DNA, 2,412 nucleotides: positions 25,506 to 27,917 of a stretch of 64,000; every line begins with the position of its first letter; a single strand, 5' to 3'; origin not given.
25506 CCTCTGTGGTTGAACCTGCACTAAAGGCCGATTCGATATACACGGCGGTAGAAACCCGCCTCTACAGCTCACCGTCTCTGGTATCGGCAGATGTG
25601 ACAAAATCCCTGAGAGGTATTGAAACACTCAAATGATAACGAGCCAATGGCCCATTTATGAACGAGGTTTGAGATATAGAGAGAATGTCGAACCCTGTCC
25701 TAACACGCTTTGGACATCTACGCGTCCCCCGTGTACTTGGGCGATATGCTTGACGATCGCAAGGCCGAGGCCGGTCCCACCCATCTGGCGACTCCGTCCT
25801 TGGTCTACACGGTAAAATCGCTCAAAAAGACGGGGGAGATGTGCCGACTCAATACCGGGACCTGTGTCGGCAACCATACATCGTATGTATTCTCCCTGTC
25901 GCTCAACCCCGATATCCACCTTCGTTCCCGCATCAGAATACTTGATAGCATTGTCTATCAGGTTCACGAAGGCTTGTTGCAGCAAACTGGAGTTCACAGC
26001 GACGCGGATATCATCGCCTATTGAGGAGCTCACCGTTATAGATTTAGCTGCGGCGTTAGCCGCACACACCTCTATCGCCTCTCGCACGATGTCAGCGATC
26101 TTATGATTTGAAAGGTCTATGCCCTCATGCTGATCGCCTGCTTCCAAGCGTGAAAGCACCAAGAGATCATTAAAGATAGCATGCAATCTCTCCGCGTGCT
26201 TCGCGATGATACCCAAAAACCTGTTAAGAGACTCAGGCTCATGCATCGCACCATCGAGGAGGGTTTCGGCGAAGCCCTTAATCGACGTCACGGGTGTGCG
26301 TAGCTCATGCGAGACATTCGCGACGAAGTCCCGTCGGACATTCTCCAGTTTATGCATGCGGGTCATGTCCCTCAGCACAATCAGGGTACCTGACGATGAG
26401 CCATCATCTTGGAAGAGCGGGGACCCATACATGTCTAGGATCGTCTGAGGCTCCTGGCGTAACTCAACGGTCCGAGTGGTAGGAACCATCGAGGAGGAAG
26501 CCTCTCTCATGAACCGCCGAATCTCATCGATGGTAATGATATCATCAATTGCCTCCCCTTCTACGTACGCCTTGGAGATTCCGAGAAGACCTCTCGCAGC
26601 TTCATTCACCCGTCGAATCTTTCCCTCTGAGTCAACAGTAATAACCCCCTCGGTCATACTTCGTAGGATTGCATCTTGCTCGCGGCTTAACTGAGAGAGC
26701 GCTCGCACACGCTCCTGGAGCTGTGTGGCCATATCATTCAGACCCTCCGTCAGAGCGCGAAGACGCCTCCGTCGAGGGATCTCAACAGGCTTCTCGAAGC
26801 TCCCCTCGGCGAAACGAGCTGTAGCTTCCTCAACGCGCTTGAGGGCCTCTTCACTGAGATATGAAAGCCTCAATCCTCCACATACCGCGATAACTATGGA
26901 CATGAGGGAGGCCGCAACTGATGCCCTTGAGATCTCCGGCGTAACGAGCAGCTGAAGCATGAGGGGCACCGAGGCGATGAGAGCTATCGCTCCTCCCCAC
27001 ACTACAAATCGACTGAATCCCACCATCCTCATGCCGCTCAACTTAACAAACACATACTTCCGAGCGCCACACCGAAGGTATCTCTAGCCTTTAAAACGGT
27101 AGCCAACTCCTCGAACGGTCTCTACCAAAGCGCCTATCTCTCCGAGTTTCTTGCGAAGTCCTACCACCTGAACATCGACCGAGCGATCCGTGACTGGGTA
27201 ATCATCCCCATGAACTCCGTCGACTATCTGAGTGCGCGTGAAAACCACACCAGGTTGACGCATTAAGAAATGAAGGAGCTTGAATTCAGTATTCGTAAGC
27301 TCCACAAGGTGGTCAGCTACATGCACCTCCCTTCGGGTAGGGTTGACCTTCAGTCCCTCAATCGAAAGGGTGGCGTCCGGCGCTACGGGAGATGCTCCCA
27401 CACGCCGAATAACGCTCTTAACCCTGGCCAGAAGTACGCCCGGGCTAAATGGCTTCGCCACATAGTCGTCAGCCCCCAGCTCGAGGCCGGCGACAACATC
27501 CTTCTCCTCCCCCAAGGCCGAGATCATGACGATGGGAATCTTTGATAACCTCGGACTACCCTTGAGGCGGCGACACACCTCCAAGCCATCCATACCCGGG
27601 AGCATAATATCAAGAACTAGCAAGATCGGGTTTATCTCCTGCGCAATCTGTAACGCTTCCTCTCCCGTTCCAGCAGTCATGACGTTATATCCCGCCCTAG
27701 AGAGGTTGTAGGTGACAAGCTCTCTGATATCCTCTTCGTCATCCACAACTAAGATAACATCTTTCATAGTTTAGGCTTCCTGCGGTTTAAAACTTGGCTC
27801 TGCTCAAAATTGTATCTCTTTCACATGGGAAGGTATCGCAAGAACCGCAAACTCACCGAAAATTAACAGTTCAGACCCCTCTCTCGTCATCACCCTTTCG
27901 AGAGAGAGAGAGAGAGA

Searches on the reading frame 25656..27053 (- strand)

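Call 8: search_protein_families(library=ncbifam, proteins=[window:25656-27053:-])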
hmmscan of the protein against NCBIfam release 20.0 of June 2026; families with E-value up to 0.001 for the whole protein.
window:25656-27053:- (465 aa): 87 families (the best 25 are shown)
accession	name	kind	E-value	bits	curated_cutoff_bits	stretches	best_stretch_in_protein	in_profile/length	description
NF046044.1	PnpS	equivalog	3.4e-116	388.5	400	1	71-461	2-389/390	two-component system histidine kinase PnpS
NF033092.0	HK_WalK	equivalog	1.1e-95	321.5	725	1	39-461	173-592/594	cell wall metabolism sensor histidine kinase WalK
TIGR02966.1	phoR_proteo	equivalog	1.8e-92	309.9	334.2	1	121-460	3-332/333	phosphate regulon sensor histidine kinase PhoR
NF008235.0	PRK11006.1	equivalog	5.6e-67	226.5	390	1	97-463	71-423/431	phosphate regulon sensor histidine kinase PhoR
NF033093.1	HK_VicK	exception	1.5e-62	211.7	680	1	54-461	24-433/448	cell wall metabolism sensor histidine kinase VicK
NF053855.1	HisKinPhoRBctds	equivalog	1.3e-56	192.2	500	1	211-461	336-581/583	two-component system sensor histidine kinase PhoR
NF045911.1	TCSHisKinNblS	equivalog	4.4e-55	187.2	1000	1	42-461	179-618/621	two-component system sensor histidine kinase NblS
NF041735.1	hist_kin_RppB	equivalog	1e-54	186.1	400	1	241-461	217-437/438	two-component system sensor histidine kinase RppB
NF008468.0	PRK11360.1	equivalog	9e-53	179.6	646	1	49-462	202-607/616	two-component system sensor histidine kinase AtoS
NF040691.1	MtrAB_MtrB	equivalog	9.1e-51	173.4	450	2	229-461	260-490/507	MtrAB system histidine kinase MtrB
NF008312.0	PRK11100.1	equivalog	6.2e-49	167.1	356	1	241-462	257-473/477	two-component system sensor histidine kinase CreC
NF047874.1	MASE3_PAS_HK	subfamily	1.5e-47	162.8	560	1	97-461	238-623/655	MASE3 domain-containing sensor histidine kinase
TIGR01386.1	cztS_silS_copS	subfamily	3e-47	161.7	292.55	1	241-460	242-455/457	heavy metal sensor histidine kinase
NF012163.2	BaeS_SmeS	equivalog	2.4e-46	158.6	500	2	233-448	233-443/457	sensor histidine kinase efflux regulator BaeS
NF008318.0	PRK11107.1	equivalog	3.9e-44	151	890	1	238-461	291-516/920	two-component sensor histidine kinase BarA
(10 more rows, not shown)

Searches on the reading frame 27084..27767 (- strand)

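Call 8: search_protein_families(library=ncbifam, proteins=[window:27084-27767:-])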
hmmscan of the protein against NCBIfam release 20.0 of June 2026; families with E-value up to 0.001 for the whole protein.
window:27084-27767:- (227 aa): 99 families (the best 25 are shown)
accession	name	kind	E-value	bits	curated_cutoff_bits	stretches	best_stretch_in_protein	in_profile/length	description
TIGR02154.1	PhoB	equivalog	1.5e-74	250.1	296.2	1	1-225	1-225/226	phosphate regulon transcriptional regulator PhoB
NF053854.1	RespRegPhoBBctds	equivalog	2.2e-63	213.7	270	1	5-226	1-225/225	two-component system response regulator PhoB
NF045944.1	ResRegRpaBCyano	equivalog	1.2e-59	201.5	330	1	6-226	1-228/229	response regulator transcription factor RpaB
NF041733.1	resp_reg_CseB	equivalog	9.3e-58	195.3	350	1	5-226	3-227/228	two-component system response regulator CseB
NF007546.0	PRK10161.1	equivalog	8.9e-57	192.3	471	1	3-226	3-226/229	phosphate response regulator transcription factor PhoB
NF040689.1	MtrAB_MtrA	equivalog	6e-56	189.2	300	1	5-224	1-217/219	MtrAB system response regulator MtrA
NF040534.1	resp_reg_YycF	equivalog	3.3e-55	186.9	340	1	5-226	3-228/231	response regulator YycF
NF008296.0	PRK11083.1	equivalog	1.3e-54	185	273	1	3-225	4-225/228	two-component system response regulator CreB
NF007982.1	PRK10710.1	equivalog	1.1e-51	175.6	380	1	3-226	8-228/235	envelope stress response regulator BaeR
NF007005.1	PRK09468.1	equivalog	5.2e-51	173.3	331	1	3-225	4-231/237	osmolarity response regulator transcription factor OmpR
NF033120.0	vanR_FM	exception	1.2e-48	165.8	460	1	4-227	5-231/231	vancomycin resistance response regulator transcription factor, VanR-F/VanR-M family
TIGR01387.1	cztR_silR_copR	subfamily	2.8e-46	157.9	279.2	1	5-224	1-217/218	heavy metal response regulator transcription factor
NF033117.2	vanR_ACDEGLN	exception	2.9e-44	151.3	350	1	5-224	1-224/226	VanR-ABDEGLN family response regulator transcription factor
NF041734.1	resp_reg_RppA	equivalog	5.6e-42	143.7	250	1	5-226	3-228/229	two-component system response regulator RppA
NF012227.0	AdeR_RR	equivalog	8.2e-42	143.3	340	1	3-226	12-237/239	efflux system response regulator transcription factor AdeR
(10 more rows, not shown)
